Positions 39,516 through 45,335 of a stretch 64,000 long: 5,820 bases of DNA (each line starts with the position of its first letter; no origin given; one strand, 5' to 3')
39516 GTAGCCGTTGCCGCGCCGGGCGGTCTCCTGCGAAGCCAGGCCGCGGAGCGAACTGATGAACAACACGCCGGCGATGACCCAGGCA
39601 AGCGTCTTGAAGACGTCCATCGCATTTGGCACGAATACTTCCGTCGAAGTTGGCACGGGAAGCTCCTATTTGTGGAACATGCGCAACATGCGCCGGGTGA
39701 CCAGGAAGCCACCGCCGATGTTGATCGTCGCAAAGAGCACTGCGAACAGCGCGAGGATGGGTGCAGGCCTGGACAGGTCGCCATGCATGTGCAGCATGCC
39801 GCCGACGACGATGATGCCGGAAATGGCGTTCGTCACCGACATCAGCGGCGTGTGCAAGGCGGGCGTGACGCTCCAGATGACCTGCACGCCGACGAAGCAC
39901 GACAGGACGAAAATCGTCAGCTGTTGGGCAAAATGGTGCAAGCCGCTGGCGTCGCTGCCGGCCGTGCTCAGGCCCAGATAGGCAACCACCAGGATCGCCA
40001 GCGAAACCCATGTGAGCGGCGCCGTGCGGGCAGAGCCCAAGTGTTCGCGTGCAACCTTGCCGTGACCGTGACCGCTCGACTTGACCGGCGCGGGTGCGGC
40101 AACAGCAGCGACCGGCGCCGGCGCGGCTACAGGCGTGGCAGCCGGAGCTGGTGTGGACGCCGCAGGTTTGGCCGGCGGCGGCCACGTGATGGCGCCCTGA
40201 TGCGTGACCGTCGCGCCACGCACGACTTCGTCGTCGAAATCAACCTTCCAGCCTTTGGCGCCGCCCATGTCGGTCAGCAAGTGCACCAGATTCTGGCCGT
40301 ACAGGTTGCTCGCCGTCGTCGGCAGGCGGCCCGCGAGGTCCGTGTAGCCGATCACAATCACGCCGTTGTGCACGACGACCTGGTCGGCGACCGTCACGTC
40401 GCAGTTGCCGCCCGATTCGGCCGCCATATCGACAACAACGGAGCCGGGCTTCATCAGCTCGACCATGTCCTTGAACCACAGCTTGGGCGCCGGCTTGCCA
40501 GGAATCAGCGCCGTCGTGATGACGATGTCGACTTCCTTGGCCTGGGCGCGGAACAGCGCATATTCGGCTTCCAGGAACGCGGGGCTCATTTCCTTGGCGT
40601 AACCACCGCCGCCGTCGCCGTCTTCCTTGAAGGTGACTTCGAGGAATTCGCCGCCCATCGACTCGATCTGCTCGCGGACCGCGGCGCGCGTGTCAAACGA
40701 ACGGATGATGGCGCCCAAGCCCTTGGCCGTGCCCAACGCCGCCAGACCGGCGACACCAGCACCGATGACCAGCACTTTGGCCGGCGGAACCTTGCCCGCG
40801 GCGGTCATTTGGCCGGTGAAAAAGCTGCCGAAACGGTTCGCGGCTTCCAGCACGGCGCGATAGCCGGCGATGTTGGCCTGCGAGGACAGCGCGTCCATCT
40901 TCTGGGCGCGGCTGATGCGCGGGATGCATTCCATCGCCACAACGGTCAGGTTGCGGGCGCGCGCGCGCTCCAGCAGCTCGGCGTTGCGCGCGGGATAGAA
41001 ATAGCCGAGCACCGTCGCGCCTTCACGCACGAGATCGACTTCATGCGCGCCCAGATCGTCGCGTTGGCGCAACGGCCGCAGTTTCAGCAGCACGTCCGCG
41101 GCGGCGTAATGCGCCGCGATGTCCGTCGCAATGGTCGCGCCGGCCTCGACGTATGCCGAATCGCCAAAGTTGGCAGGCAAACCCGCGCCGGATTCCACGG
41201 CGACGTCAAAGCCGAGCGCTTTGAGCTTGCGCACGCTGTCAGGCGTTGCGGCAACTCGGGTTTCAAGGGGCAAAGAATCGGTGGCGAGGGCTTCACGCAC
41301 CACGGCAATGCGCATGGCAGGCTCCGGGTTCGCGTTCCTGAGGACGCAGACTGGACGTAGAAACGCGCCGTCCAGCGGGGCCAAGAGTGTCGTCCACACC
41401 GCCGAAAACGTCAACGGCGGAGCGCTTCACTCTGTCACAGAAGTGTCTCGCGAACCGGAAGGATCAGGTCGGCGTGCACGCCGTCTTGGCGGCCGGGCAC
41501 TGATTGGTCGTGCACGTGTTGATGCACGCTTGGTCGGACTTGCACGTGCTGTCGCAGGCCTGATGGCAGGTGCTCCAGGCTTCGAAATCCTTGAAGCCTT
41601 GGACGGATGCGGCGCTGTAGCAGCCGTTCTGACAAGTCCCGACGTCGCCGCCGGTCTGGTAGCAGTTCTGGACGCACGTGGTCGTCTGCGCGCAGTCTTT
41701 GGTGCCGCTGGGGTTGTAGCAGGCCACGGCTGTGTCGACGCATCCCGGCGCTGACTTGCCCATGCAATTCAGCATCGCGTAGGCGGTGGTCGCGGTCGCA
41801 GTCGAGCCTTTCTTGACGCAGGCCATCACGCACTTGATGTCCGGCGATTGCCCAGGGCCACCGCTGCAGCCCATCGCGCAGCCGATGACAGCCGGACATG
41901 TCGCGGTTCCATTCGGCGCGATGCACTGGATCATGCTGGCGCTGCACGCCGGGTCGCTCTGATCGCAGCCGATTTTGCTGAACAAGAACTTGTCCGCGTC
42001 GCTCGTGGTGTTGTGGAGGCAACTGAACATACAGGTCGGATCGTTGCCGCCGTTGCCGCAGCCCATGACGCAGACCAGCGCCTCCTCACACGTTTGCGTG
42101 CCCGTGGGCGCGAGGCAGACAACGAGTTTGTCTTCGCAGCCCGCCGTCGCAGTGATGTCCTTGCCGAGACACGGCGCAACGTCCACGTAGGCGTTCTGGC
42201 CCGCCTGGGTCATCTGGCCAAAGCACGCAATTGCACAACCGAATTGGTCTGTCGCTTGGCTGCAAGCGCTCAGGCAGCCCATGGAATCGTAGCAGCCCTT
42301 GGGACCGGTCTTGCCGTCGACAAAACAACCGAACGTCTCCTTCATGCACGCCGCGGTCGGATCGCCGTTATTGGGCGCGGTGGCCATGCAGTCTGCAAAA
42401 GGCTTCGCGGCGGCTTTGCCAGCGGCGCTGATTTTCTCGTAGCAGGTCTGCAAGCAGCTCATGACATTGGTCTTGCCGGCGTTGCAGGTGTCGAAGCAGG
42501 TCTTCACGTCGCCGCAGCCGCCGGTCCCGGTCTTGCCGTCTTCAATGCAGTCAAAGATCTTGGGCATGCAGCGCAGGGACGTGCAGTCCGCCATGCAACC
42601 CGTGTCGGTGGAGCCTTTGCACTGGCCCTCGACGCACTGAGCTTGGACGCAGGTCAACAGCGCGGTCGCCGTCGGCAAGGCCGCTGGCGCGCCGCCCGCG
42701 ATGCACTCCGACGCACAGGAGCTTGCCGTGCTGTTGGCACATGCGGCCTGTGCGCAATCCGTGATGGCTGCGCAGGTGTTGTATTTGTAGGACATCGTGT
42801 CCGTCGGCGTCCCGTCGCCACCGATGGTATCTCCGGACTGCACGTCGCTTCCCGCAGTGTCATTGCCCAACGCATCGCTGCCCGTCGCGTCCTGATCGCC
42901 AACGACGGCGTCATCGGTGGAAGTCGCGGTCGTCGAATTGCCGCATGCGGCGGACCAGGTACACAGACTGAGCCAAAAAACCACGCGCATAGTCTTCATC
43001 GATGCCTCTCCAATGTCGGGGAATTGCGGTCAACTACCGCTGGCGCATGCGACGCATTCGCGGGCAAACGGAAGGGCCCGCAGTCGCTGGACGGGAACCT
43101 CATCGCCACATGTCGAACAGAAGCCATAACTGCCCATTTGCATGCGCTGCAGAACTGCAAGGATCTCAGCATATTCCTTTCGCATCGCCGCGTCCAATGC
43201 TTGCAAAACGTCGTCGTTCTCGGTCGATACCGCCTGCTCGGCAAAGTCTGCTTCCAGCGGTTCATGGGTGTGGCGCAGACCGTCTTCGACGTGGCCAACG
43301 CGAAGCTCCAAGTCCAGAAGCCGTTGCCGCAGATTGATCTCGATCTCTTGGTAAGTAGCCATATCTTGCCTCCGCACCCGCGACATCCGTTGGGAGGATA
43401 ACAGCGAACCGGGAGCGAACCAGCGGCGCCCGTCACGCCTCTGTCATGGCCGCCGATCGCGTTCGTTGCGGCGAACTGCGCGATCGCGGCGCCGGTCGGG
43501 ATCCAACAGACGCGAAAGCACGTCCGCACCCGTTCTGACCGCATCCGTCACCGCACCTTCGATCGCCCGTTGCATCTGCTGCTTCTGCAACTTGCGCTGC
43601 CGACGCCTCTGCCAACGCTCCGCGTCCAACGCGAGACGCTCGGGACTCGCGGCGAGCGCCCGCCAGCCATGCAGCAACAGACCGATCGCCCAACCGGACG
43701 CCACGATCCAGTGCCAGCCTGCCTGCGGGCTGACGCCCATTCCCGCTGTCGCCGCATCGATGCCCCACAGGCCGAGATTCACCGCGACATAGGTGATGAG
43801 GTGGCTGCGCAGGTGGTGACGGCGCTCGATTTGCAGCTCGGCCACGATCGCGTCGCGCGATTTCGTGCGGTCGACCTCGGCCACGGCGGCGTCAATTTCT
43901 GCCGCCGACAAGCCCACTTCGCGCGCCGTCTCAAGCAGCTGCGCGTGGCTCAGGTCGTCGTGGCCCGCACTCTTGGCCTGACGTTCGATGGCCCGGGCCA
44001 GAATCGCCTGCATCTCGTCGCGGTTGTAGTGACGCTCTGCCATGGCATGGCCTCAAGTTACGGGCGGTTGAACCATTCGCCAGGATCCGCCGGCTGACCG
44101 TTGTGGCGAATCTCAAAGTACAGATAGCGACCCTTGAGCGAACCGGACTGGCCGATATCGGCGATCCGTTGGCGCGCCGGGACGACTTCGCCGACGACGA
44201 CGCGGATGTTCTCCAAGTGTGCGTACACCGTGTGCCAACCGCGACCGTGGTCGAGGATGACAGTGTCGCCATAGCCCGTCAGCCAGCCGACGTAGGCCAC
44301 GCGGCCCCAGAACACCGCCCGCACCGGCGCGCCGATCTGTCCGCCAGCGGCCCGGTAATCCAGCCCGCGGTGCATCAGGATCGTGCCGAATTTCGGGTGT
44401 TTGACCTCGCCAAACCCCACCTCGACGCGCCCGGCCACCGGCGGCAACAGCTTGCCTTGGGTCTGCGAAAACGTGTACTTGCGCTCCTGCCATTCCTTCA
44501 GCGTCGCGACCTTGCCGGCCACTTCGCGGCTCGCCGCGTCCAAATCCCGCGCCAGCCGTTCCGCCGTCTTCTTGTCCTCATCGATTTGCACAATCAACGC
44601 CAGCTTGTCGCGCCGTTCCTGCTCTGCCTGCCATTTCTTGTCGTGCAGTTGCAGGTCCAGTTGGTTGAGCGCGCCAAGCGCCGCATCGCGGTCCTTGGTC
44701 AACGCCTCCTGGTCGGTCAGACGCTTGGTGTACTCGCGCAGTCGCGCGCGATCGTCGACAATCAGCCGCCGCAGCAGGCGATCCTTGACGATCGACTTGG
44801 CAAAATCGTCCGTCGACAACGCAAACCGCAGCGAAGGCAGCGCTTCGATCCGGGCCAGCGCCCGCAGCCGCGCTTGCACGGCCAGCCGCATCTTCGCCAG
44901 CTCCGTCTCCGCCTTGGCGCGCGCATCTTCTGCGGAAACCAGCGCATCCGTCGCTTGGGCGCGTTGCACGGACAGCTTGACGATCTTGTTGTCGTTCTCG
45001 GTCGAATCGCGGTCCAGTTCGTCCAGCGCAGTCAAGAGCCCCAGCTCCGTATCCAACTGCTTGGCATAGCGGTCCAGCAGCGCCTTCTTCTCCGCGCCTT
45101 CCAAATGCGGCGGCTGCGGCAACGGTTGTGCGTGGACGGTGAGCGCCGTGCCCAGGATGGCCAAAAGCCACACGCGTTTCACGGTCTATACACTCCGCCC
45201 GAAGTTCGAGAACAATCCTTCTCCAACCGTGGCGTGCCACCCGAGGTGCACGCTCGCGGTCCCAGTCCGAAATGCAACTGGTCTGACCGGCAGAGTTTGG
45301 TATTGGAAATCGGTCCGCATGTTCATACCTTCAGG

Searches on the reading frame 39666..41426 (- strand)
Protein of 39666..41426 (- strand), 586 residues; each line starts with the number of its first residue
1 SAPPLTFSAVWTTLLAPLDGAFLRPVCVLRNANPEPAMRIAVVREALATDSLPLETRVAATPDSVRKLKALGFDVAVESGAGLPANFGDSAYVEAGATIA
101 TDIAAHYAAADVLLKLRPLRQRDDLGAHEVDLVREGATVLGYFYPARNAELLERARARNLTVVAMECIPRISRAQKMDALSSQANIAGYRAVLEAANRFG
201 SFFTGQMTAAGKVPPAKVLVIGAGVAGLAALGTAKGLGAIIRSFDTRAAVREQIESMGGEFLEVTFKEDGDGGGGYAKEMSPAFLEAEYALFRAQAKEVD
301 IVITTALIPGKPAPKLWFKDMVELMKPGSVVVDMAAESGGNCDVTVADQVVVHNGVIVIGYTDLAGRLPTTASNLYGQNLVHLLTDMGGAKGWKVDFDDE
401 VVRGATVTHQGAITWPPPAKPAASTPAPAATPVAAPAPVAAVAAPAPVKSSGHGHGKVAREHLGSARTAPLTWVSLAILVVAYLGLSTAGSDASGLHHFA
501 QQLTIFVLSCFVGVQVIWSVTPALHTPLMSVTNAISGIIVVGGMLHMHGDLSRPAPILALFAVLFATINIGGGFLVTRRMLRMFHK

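Call 78: search_protein_families(library=pfam, proteins=[window:39666-41426:-], max_evalue=0.00001)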
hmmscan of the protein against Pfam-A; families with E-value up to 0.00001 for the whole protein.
window:39666-41426:- (586 aa): 3 families
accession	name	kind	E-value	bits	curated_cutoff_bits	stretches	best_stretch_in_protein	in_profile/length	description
PF01262.27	AlaDh_PNT_C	-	8e-69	231.8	23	1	191-415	1-213/214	Alanine dehydrogenase/PNT, C-terminal domain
PF05222.21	AlaDh_PNT_N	-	1.2e-38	132.9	30.4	1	53-187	8-136/136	Alanine dehydrogenase/PNT, N-terminal domain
PF12769.12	PNTB_4TM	-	1.4e-35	122.1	26.2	1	502-586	1-85/85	4TM region of pyridine nucleotide transhydrogenase, mitoch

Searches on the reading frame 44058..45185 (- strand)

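Call 78: search_protein_families(library=pfam, proteins=[window:44058-45185:-], max_evalue=0.00001)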
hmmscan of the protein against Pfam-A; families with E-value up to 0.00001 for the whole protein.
window:44058-45185:- (375 aa): 1 family
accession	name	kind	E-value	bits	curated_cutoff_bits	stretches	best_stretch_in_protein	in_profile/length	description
PF01551.29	Peptidase_M23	-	1.8e-25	89.4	28.7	1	271-368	2-96/96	Peptidase family M23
